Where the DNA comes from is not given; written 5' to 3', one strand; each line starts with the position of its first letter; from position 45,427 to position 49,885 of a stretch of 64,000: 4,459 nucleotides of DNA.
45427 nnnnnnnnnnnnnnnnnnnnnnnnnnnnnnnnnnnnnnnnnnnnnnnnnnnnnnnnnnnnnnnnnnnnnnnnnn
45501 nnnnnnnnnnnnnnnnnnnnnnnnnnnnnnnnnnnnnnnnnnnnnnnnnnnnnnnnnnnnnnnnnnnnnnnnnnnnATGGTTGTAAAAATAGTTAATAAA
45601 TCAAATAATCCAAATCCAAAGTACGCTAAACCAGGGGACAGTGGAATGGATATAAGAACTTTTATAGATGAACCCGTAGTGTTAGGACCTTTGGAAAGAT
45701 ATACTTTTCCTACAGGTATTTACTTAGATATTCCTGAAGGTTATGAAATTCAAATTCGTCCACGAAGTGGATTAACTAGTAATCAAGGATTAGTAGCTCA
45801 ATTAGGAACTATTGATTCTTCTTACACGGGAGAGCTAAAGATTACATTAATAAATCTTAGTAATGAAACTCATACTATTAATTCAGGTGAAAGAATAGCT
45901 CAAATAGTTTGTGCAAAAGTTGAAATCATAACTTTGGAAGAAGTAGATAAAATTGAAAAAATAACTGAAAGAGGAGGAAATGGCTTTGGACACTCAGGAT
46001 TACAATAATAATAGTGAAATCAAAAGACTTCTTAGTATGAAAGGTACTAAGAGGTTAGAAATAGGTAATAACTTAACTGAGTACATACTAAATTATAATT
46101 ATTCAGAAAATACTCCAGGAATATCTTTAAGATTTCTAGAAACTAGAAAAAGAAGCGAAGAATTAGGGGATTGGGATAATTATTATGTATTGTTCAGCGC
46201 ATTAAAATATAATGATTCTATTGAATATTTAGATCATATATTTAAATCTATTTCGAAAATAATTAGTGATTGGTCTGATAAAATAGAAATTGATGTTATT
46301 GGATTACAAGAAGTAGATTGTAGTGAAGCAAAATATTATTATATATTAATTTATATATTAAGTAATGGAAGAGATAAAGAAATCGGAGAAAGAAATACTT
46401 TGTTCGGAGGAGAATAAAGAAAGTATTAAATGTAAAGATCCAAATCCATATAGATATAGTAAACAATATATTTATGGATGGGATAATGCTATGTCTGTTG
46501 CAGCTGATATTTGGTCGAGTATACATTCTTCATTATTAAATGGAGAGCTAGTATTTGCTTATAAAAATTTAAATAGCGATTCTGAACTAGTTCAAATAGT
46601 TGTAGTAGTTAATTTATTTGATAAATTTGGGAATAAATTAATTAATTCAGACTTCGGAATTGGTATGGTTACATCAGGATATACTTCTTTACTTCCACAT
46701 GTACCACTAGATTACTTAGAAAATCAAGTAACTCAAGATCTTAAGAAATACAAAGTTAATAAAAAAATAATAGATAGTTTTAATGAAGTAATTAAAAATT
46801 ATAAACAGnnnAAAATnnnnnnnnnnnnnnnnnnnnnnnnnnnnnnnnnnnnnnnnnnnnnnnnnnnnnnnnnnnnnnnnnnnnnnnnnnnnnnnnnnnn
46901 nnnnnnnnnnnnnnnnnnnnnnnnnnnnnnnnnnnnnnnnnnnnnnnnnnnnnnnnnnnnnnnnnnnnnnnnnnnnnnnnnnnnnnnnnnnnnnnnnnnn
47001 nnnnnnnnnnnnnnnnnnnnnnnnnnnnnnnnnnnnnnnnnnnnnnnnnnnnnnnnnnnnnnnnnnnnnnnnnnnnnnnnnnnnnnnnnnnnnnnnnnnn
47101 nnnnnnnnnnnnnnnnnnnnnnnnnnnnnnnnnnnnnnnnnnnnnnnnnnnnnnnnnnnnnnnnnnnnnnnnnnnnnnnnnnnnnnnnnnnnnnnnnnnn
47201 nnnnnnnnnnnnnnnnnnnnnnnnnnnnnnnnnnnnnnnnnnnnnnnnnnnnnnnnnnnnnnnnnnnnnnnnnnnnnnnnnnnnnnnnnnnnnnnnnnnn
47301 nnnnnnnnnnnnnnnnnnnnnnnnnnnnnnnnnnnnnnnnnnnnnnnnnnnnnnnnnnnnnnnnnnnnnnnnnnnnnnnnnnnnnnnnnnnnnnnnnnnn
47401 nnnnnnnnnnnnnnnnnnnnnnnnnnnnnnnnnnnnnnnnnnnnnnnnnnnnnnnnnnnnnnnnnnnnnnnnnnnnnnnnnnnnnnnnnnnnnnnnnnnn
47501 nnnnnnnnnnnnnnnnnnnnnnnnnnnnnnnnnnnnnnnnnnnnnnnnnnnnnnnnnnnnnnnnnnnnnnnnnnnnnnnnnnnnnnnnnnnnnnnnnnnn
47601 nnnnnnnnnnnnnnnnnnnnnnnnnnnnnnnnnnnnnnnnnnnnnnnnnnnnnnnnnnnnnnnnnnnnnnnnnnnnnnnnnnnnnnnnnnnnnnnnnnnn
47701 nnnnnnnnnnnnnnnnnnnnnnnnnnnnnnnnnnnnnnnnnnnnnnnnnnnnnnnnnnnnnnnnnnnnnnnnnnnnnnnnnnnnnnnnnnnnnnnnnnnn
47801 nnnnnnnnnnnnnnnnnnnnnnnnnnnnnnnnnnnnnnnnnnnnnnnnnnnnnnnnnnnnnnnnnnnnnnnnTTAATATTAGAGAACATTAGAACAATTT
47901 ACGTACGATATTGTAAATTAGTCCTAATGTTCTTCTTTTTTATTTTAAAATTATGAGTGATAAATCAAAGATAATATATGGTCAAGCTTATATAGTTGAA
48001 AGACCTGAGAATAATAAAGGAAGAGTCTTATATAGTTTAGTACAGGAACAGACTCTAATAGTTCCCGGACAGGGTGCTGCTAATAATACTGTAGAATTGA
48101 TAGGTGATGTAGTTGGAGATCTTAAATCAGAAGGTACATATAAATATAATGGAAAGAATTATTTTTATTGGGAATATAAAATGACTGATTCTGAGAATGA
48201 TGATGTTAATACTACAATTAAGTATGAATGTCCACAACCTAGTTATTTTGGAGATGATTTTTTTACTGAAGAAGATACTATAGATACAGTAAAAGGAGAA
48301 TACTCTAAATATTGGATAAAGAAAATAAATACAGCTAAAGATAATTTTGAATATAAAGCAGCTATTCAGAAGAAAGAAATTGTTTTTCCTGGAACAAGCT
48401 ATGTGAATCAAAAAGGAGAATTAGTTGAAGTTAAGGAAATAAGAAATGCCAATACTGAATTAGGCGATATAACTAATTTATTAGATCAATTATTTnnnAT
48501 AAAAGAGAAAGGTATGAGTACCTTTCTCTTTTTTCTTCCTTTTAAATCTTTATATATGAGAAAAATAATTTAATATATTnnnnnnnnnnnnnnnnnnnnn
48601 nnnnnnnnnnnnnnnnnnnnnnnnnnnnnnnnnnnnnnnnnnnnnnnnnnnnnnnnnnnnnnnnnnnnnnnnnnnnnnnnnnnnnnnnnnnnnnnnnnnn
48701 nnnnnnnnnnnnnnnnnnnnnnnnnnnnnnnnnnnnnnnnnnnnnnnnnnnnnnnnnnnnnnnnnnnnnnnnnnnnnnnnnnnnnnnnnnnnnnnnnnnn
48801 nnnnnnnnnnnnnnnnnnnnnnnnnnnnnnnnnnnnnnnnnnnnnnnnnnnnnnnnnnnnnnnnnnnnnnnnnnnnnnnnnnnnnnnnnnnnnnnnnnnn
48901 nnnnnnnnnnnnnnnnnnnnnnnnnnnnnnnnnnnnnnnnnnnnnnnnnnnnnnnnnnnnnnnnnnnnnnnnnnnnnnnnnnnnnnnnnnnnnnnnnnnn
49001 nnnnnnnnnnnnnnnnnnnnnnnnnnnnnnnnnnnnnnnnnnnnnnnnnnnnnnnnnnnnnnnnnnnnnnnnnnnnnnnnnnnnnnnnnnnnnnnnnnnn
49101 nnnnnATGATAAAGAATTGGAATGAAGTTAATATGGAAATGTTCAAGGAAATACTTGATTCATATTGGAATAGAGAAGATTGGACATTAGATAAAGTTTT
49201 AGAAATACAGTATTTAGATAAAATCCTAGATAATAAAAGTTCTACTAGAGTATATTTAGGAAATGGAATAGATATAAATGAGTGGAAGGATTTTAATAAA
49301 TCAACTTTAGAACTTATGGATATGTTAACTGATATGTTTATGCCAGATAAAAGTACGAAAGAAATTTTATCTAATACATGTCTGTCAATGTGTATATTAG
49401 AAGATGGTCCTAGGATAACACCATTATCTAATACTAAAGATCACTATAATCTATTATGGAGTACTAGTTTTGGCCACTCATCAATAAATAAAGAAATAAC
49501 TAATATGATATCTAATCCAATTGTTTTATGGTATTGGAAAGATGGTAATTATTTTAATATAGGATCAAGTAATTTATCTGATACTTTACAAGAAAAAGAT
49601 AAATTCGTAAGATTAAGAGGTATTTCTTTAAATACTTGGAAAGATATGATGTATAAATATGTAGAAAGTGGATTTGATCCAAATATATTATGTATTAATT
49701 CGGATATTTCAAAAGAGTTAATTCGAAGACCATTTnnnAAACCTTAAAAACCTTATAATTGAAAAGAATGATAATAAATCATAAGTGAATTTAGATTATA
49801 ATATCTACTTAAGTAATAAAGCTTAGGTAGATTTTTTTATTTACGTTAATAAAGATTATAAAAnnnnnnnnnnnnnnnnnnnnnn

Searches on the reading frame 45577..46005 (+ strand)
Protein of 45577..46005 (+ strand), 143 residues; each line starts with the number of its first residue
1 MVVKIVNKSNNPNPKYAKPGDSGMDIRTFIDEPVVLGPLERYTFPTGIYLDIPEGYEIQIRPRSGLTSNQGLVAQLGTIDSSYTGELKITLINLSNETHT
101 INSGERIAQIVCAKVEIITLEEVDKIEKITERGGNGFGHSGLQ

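Call 9: search_protein_families(library=phrogs, proteins=[window:45577-46005:+], max_evalue=0.01)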
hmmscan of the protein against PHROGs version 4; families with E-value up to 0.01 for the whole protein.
window:45577-46005:+ (143 aa): 3 families
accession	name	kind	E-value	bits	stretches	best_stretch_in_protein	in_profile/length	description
phrog_135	-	DNA, RNA and nucleotide metabolism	4.2e-44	152.8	1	6-141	151-290/463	dUTPase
phrog_1663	-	DNA, RNA and nucleotide metabolism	0.00079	19.6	1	69-115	146-194/303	dCTP deaminase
phrog_36630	-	unknown function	0.0024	18.9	1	11-50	17-56/72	-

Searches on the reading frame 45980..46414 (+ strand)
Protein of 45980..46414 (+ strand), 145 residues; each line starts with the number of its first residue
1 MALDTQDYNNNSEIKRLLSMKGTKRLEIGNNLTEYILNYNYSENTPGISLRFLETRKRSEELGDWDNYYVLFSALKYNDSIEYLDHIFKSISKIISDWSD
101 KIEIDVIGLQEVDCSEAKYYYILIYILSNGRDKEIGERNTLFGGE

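Call 9: search_protein_families(library=phrogs, proteins=[window:45980-46414:+], max_evalue=0.01)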
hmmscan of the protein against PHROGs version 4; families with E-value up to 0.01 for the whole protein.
window:45980-46414:+ (145 aa): 0 families

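Call 64: search_protein_families(library=pfam, proteins=[window:45980-46414:+], max_evalue=0.1)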
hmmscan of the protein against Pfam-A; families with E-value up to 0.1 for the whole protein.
window:45980-46414:+ (145 aa): 0 families

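Call 99: search_protein_families(library=ncbifam, proteins=[window:45980-46414:+], max_evalue=0.01)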
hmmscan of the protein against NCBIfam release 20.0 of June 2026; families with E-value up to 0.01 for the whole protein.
window:45980-46414:+ (145 aa): 0 families

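Call 100: search_protein_families(library=padloc, proteins=[window:45980-46414:+], max_evalue=0.01)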
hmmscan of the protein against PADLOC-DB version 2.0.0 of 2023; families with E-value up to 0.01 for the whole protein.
window:45980-46414:+ (145 aa): 1 family
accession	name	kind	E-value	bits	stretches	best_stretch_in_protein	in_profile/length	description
PDLC02758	PbeD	-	0.0024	15.7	1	30-110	20-99/152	PbeD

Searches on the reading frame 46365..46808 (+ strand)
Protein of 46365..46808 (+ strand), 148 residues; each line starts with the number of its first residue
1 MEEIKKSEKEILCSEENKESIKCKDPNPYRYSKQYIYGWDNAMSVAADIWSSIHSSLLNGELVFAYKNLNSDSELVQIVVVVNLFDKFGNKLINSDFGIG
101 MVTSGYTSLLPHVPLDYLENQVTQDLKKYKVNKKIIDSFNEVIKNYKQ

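Call 9: search_protein_families(library=phrogs, proteins=[window:46365-46808:+], max_evalue=0.01)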
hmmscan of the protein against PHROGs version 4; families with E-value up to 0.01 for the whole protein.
window:46365-46808:+ (148 aa): 0 families

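Call 64: search_protein_families(library=pfam, proteins=[window:46365-46808:+], max_evalue=0.1)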
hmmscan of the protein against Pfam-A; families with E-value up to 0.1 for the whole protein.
window:46365-46808:+ (148 aa): 0 families

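Call 99: search_protein_families(library=ncbifam, proteins=[window:46365-46808:+], max_evalue=0.01)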
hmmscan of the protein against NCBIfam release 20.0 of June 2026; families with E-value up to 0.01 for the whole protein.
window:46365-46808:+ (148 aa): 0 families

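Call 100: search_protein_families(library=padloc, proteins=[window:46365-46808:+], max_evalue=0.01)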
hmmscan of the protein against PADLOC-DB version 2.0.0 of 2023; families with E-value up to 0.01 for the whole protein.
window:46365-46808:+ (148 aa): 0 families

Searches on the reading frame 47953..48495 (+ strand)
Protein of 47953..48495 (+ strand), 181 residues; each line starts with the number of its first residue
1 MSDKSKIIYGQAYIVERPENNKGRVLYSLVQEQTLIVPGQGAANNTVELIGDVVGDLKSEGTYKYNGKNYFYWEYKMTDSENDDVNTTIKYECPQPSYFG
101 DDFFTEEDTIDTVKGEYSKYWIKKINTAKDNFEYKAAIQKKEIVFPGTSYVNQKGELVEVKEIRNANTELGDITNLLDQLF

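Call 9: search_protein_families(library=phrogs, proteins=[window:47953-48495:+], max_evalue=0.01)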
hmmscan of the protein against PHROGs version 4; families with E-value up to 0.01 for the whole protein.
window:47953-48495:+ (181 aa): 0 families

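Call 27: find_homologous_proteins(query=window:47953-48495:+)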
Query window:47953-48495:+ (181 aa): 68 proteins with E <= 0.001 among 92 candidates.
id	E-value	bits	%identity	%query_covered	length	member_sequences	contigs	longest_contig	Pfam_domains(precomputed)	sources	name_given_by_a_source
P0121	1.3e-113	395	98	100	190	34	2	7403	-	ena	-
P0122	1.3e-101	356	87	100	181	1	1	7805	-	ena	-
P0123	1.3e-75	271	69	96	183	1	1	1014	-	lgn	-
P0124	4.6e-71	256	64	96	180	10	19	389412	-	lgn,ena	-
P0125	7.6e-71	256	65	96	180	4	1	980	-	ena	-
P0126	1.1e-69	252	62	97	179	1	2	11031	-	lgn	-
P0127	2.6e-68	248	62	96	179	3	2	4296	-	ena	-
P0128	1.1e-67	245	61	98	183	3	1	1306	-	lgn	-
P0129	2.1e-61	225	60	96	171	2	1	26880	-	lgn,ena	-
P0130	1.0e-59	220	60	97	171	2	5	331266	-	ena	-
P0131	3.7e-55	205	57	97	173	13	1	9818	-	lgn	-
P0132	1.5e-53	199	59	96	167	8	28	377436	-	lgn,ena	-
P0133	3.2e-53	198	61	96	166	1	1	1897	-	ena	-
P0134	5.0e-53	198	56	97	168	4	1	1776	-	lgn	-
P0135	1.3e-51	193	58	96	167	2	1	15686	-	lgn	-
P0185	4.8e-25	107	38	96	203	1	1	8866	-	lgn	-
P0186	1.3e-21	95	41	96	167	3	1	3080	-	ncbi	-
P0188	7.2e-21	93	37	97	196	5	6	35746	-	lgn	-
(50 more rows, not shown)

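Call 64: search_protein_families(library=pfam, proteins=[window:47953-48495:+], max_evalue=0.1)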
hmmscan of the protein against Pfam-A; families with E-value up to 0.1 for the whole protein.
window:47953-48495:+ (181 aa): 0 families

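Call 68: predict_structure(alignment_id=A4)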
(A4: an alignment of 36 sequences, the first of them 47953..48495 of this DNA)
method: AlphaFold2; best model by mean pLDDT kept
length: 181 residues; sequences in the alignment: 36
mean_pLDDT: 83.1   pTM: 0.64
mean pLDDT of the five models: 83.1, 82.0, 81.0, 80.4, 79.7
residues with pLDDT >= 90: 87; 70-90: 52; 50-70: 40; < 50: 2
segments of 3 or more residues with pLDDT < 50: none
pLDDT, mean of each block of 10 residues (from residue 1): 78 92 89 92 94 92 91 95 93 93 88 92 89 63 63 74 62 57 53
secondary structure, 60 per line:
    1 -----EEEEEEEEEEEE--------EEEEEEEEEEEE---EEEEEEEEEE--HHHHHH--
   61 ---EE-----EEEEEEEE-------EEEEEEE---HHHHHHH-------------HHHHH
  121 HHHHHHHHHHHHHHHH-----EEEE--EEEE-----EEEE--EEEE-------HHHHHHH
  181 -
elements in order: E6-17 E26-37 E41-50 H53-58 E71-78 E86-92 H96-102 H116-136 E142-145 E148-151 E157-160 E163-166 H174-180

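Call 91: fold_search(model_id=the predicted structure, library=viral)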
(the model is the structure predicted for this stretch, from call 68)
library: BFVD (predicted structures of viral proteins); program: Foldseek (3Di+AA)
matches with E <= 10: 1091; with E <= 0.001: 0
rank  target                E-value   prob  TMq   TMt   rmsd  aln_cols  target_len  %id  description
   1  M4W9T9                5.6e-03  0.54  0.13  0.11  17.7       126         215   14  Uncharacterized protein [Mycobacterium phage FF47]
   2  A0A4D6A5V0            7.7e-03  0.92  0.22  0.20  15.0       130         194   12  (no name in the UniProt tables at hand)
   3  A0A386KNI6            2.0e-02  0.57  0.18  0.20  17.8       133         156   14  (no name in the UniProt tables at hand)
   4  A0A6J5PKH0            2.6e-02  0.35  0.17  0.18  17.5       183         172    6  Uncharacterized protein [uncultured Caudovirales phage]
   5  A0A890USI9            3.3e-02  0.20  0.14  0.13  22.8       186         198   11  Uncharacterized protein [Microbacterium phage Shocker]
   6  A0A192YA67            3.5e-02  0.25  0.16  0.09  29.7       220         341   12  Tail fibers protein [Escherichia phage 64795_ec1]
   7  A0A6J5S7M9            5.3e-02  0.18  0.15  0.13  19.3       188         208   11  Uncharacterized protein [uncultured Caudovirales phage]
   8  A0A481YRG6            5.6e-02  0.72  0.21  0.26  11.4       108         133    8  Uncharacterized protein [Marseillevirus LCMAC101]
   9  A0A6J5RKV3            5.6e-02  0.47  0.16  0.23  21.0       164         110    7  Uncharacterized protein [uncultured Caudovirales phage]
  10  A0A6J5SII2            5.6e-02  0.44  0.19  0.22  16.5       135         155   12  DUF669 domain-containing protein [uncultured Caudovirales phage]
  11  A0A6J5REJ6            6.6e-02  0.38  0.17  0.19  15.9       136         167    7  DUF669 domain-containing protein [uncultured Caudovirales phage]
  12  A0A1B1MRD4            6.6e-02  0.23  0.14  0.08  31.1       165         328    8  Ig-like domain-containing protein [Pteropox virus]
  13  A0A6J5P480            7.3e-02  0.25  0.15  0.16  36.1       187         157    8  Uncharacterized protein [uncultured Caudovirales phage]
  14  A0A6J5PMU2            8.1e-02  0.21  0.16  0.19  15.4       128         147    7  DUF669 domain-containing protein [uncultured Caudovirales phage]
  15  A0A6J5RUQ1            8.6e-02  0.28  0.13  0.17  14.0        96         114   12  Carbon storage regulator [uncultured Caudovirales phage]
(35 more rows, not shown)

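Call 93: find_encoding_contigs(protein=P0188, flank=5000, max_places=2)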
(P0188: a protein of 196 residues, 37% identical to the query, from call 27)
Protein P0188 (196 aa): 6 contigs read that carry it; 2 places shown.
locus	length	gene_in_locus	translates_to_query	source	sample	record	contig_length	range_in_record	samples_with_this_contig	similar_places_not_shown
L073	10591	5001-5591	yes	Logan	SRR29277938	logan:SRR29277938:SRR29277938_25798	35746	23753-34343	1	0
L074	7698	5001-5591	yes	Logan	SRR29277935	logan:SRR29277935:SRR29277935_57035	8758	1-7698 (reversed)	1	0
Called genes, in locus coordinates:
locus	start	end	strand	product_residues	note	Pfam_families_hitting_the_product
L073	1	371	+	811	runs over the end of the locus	PF00118:Cpn60_TCP1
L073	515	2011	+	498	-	-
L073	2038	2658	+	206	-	-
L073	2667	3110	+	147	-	-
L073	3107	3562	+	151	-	PF00692:dUTPase, PF22769:DCD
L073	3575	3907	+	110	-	-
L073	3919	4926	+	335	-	PF17989:ALP_N (weak), PF21522:MreB-like_C (weak)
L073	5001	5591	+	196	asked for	-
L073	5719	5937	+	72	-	-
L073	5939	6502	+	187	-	-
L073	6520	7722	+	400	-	PF03477:ATP-cone, PF13597:NRDD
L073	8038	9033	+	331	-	PF13597:NRDD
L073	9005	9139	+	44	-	-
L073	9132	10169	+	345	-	PF13392:HNH_3, PF22083:I-HmuI_NUMOD-like (weak)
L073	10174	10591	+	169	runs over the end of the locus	PF13353:Fer4_12, PF04055:Radical_SAM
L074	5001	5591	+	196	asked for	-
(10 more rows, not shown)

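Call 94: find_encoding_contigs(protein=P0185, flank=5000, max_places=1)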
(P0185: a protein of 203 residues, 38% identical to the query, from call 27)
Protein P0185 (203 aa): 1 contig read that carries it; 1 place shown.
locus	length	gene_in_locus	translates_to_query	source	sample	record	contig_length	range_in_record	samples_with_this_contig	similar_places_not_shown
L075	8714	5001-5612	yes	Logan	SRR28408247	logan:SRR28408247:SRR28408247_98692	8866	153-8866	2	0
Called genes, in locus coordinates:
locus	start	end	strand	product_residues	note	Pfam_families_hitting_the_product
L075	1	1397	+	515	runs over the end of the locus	?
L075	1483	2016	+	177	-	-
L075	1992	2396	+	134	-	-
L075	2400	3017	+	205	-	-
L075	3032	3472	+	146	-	-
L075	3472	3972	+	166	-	PF22769:DCD, PF00692:dUTPase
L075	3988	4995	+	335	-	PF21522:MreB-like_C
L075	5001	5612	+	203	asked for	-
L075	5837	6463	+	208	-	-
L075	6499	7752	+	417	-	PF03477:ATP-cone, PF13597:NRDD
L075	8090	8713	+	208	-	?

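Call 95: find_encoding_contigs(protein=P0186, flank=5000, max_places=1)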
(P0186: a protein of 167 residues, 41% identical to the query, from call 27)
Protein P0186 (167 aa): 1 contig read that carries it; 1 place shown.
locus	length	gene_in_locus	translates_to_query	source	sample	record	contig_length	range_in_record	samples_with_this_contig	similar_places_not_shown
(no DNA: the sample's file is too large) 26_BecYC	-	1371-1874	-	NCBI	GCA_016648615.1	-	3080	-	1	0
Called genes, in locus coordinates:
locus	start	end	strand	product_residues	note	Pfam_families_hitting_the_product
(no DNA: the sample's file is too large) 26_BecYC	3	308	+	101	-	?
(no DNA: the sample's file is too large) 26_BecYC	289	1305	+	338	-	PF21522:MreB-like_C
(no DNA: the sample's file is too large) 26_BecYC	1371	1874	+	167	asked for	-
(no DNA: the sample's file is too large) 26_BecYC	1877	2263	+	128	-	-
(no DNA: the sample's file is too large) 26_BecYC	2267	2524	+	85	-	-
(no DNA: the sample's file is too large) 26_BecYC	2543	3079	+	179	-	?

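Call 96: search_protein_representatives(alignment_id=A4)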
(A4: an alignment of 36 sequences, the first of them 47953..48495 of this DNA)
Query: 36 sequences, 167 profile positions. Proteins with E-value up to 0.001 (for the whole library): 101; up to 1e-10: 88; up to 1e-30: 51. The best 101 are listed.
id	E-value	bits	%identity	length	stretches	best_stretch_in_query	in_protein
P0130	3.2e-77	274.2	-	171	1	1-167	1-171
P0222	4.8e-62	224.9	-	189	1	1-167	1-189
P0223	1.6e-58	213.5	-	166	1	2-167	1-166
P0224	1.7e-58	213.3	-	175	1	3-167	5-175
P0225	1.1e-57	210.8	-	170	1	2-167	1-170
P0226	9.6e-56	204.4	-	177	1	1-167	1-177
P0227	4.8e-55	202.1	-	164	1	1-167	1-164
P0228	1.4e-54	200.6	-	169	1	5-167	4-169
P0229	5.9e-54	198.6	-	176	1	3-165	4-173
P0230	4.3e-53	195.8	-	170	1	3-167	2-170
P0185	7.5e-52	191.7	-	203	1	1-167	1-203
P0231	2.3e-51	190.1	-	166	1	1-167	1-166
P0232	1.5e-50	187.5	-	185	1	2-167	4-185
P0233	3.2e-50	186.4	-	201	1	3-167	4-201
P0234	1.6e-49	184.1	-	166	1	3-166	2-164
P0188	8.5e-49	181.8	-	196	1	2-167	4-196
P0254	8.8e-37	142.7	-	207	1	2-167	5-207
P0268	7.0e-32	126.8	-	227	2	5-86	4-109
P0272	5.6e-29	117.3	-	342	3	9-143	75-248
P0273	2.6e-28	115.1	-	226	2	7-140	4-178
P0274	1.1e-27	113.1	-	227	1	3-167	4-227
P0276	6.5e-27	110.6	-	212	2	3-159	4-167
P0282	2.9e-23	98.7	-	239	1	3-167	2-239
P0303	1.3e-11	60.9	-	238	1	1-167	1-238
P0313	3.6e-09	52.9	-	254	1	3-167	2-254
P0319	2.1e-04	37.4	-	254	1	2-132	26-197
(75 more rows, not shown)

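Call 97: search_protein_families(library=pfam, proteins=[P0272, P0303, P0313, P0319, P0282, P0274, P0268, P0273, P0276, P0254], max_evalue=0.01)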
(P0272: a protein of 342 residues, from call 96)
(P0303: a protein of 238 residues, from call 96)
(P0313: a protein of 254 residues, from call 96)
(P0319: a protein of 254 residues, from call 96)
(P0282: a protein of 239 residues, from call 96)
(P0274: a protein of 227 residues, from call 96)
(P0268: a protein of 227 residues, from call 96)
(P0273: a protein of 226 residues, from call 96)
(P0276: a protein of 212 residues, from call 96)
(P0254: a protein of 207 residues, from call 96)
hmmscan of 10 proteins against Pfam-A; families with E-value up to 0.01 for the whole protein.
P0272 (342 aa): 0 families

P0303 (238 aa): 0 families

P0313 (254 aa): 0 families

P0319 (254 aa): 0 families

P0282 (239 aa): 0 families

P0274 (227 aa): 0 families

P0268 (227 aa): 0 families

P0273 (226 aa): 0 families

P0276 (212 aa): 0 families

P0254 (207 aa): 0 families

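Call 99: search_protein_families(library=ncbifam, proteins=[window:47953-48495:+], max_evalue=0.01)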
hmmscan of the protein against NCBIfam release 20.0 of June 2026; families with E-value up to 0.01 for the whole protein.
window:47953-48495:+ (181 aa): 0 families

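Call 100: search_protein_families(library=padloc, proteins=[window:47953-48495:+], max_evalue=0.01)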
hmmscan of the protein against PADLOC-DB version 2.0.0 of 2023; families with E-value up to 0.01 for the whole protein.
window:47953-48495:+ (181 aa): 0 families

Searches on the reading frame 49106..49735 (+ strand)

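Call 9: search_protein_families(library=phrogs, proteins=[window:49106-49735:+], max_evalue=0.01)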
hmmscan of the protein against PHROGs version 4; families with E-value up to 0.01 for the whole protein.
window:49106-49735:+ (210 aa): 0 families

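Call 64: search_protein_families(library=pfam, proteins=[window:49106-49735:+], max_evalue=0.1)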
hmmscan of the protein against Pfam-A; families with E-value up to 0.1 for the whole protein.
window:49106-49735:+ (210 aa): 1 family
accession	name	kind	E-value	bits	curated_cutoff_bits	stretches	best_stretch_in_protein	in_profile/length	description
PF21558.3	Pept_S41_N_bact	-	0.0039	17.5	27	1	159-188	18-47/87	Bacteroidetes, Peptidase, S41 family, N-terminal domain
